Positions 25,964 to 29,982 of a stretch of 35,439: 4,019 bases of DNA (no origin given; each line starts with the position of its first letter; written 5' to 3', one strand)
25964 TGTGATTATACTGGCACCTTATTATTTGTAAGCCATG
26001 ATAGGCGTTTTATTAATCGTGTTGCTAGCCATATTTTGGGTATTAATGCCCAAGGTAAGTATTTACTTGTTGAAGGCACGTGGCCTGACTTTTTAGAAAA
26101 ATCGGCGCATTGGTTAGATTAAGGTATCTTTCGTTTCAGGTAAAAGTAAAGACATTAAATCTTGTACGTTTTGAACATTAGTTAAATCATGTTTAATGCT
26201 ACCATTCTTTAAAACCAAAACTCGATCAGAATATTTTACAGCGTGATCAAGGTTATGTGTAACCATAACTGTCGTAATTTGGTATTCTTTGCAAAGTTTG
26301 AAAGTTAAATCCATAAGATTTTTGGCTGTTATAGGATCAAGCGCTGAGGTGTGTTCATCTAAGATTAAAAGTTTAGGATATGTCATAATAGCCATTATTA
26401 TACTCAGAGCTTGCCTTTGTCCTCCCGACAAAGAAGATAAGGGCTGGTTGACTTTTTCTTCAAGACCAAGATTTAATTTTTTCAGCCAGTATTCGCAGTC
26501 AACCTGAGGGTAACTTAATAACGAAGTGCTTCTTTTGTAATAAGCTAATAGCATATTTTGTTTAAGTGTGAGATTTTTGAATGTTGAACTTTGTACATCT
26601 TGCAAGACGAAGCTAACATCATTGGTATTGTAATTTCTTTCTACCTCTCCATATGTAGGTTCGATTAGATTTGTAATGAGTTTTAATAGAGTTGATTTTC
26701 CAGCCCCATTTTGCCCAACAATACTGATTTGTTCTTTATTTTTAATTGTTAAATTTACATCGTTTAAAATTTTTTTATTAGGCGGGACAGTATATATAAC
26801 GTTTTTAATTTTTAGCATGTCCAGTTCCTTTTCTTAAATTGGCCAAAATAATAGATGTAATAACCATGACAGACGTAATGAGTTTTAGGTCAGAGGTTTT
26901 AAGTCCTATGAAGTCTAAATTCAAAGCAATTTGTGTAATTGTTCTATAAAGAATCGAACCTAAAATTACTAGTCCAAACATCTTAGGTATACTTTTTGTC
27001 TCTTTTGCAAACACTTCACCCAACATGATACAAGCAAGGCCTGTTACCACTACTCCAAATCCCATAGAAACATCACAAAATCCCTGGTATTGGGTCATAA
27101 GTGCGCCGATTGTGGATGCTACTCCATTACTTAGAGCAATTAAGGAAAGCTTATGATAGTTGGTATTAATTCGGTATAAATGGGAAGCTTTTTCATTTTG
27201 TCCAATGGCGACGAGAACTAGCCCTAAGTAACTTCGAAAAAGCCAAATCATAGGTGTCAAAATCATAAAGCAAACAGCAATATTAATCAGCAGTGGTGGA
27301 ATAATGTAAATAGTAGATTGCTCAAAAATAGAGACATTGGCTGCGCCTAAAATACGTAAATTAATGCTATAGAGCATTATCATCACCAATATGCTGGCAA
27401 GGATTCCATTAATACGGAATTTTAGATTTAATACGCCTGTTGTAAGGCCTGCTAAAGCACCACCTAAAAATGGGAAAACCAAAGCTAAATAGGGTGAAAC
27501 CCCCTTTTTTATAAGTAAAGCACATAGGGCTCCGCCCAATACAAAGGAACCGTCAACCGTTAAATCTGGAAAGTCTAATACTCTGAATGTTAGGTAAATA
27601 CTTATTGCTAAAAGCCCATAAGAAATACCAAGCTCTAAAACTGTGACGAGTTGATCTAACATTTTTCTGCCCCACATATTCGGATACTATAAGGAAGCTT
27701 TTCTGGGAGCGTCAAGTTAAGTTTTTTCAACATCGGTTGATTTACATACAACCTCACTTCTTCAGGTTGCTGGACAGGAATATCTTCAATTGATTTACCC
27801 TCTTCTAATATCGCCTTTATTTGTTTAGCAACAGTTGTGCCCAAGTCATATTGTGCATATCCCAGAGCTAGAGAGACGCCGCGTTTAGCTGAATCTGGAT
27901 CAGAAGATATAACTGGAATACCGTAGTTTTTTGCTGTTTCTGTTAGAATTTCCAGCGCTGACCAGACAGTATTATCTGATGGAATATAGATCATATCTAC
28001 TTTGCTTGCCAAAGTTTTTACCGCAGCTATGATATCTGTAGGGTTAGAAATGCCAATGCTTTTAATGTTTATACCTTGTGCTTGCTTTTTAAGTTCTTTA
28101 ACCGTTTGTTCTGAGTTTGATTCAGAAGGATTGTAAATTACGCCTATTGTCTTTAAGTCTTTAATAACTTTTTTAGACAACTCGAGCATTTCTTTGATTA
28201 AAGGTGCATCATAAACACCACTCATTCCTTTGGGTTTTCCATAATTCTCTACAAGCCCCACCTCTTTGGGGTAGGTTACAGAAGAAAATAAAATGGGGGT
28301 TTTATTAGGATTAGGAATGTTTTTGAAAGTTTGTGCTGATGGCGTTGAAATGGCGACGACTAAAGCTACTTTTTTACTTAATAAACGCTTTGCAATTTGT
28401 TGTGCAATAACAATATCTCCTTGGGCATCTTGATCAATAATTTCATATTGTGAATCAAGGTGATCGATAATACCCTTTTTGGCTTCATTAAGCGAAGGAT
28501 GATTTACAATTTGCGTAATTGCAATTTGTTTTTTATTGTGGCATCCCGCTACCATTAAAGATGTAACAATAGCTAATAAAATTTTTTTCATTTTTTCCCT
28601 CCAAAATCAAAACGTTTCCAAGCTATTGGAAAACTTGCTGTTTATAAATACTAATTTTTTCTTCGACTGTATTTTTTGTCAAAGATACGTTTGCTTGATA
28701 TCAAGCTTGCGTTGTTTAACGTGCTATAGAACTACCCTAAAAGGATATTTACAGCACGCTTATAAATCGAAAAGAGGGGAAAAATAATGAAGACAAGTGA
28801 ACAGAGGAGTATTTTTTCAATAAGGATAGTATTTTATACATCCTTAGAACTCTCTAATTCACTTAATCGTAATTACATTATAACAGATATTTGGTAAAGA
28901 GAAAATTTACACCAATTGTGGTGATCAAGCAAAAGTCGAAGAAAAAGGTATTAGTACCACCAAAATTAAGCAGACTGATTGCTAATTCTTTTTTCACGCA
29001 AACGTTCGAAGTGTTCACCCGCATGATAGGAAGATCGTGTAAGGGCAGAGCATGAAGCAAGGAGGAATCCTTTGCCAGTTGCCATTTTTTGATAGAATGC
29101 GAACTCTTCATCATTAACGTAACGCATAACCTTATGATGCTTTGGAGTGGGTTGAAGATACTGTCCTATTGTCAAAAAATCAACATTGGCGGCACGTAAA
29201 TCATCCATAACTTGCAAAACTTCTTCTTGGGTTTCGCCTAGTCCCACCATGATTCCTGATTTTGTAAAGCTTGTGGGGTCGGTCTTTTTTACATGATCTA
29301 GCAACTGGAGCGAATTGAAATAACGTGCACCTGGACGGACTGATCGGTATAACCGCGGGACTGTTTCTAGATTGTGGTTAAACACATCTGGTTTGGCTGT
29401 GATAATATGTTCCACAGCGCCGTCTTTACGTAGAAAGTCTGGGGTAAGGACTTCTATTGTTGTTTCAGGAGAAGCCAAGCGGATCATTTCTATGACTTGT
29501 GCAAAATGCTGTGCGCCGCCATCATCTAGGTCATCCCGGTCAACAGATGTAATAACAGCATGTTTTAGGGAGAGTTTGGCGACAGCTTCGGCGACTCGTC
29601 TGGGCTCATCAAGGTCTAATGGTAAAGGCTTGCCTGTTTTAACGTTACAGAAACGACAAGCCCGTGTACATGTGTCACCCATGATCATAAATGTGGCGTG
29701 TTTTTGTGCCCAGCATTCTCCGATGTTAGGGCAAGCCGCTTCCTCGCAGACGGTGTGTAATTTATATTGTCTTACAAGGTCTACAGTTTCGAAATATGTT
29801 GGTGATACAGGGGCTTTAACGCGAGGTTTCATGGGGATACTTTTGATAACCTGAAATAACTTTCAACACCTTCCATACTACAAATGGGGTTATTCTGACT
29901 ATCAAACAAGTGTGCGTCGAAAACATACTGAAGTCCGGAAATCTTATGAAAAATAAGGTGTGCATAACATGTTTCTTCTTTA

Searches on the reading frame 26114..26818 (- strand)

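Call 47: search_protein_families(library=pfam, proteins=[window:26114-26818:-], max_evalue=0.001)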
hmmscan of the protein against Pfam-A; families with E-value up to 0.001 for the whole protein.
window:26114-26818:- (234 aa): 8 families
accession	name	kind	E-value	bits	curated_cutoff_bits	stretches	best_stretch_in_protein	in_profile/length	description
PF00005.33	ABC_tran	-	3.8e-28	99.2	25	1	18-158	1-137/137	ABC transporter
PF13304.12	AAA_21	-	9.6e-11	42.7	27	2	122-189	230-299/304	AAA domain, putative AbiEii toxin, Type IV TA system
PF02463.25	SMC_N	-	4.9e-09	36.4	40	1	28-195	24-206/220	RecF/RecN/SMC N terminal domain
PF09818.15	ABC_ATPase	-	2.4e-07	30.5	23.2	0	105-208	134-251/283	P-loop domain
PF13555.12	AAA_29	-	1.5e-05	25.1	27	1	19-63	13-54/61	P-loop containing region of AAA domain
PF13476.12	AAA_23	-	5.6e-05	24.3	27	1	29-76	20-64/201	AAA domain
PF13175.12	AAA_15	-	0.00014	22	32.1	0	18-130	14-92/374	AAA ATPase domain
PF13401.12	AAA_22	-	0.00056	20.7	27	0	29-171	6-104/130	AAA domain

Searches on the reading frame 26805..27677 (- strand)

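Call 47: search_protein_families(library=pfam, proteins=[window:26805-27677:-], max_evalue=0.001)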
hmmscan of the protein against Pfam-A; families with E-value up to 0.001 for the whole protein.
window:26805-27677:- (290 aa): 1 family
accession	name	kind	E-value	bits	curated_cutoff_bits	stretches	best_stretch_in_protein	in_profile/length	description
PF02653.21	BPD_transp_2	-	9e-22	77.9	26.8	1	10-253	2-248/269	Branched-chain amino acid transport system / permease component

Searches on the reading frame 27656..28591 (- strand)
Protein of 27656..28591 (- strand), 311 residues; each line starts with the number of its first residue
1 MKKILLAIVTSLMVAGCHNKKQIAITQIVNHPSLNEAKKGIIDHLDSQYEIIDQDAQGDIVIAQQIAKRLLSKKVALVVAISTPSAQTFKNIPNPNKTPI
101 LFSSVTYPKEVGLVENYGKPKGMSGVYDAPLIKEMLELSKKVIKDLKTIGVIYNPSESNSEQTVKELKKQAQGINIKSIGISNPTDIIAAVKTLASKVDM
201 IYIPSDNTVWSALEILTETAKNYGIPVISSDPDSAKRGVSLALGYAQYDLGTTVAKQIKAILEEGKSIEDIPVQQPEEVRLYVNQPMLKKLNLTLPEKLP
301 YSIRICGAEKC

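Call 48: search_protein_families(library=pfam, proteins=[window:27656-28591:-], max_evalue=0.001)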
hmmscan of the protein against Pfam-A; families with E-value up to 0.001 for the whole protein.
window:27656-28591:- (311 aa): 3 families
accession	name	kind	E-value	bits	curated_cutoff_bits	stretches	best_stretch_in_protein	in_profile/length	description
PF04392.18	ABC_sub_bind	-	1.2e-59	202.4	25.9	1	22-299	1-285/293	ABC transporter substrate binding protein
PF13407.12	Peripla_BP_4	-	1.6e-09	38.2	35.1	1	163-267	16-123/258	Periplasmic binding protein domain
PF13458.12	Peripla_BP_6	-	7.8e-05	22.9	31.7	1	46-189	40-181/343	Periplasmic binding protein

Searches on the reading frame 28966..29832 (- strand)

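Call 48: search_protein_families(library=pfam, proteins=[window:28966-29832:-], max_evalue=0.001)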
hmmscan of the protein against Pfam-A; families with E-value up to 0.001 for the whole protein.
window:28966-29832:- (288 aa): 1 family
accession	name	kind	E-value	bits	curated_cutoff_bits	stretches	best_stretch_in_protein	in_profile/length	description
PF04055.27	Radical_SAM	-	3.5e-20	73.3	29.5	1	49-212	1-166/166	Radical SAM superfamily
